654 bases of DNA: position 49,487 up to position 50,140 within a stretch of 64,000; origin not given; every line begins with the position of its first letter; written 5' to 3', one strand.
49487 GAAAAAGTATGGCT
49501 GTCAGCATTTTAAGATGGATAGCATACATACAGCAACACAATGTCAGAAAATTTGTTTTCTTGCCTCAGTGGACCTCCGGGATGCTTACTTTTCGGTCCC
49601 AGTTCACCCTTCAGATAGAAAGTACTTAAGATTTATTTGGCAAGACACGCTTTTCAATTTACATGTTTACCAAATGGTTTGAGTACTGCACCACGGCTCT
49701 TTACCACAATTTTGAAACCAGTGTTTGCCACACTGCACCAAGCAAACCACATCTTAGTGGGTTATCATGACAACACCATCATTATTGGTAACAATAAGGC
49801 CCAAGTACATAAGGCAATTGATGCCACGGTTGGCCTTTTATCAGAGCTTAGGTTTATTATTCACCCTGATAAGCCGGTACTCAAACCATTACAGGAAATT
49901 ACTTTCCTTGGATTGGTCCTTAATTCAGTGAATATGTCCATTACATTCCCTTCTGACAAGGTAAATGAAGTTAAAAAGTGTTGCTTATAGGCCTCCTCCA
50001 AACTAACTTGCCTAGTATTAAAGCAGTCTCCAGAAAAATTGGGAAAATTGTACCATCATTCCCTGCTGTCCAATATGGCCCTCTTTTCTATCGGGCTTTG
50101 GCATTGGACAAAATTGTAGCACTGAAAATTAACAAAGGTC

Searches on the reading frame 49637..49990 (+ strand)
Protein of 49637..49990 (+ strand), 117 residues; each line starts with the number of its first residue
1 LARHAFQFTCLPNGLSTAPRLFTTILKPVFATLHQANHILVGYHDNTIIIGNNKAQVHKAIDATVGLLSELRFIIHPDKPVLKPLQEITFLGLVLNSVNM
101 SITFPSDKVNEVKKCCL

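Call 22: search_protein_families(library=pfam, max_evalue=0.01, proteins=[window:49637-49990:+])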
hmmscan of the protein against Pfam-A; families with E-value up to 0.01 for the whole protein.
window:49637-49990:+ (117 aa): 1 family
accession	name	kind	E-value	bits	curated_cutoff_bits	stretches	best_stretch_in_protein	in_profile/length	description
PF00078.32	RVT_1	-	1.2e-10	41.9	29.6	1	4-94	112-204/205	Reverse transcriptase (RNA-dependent DNA polymerase)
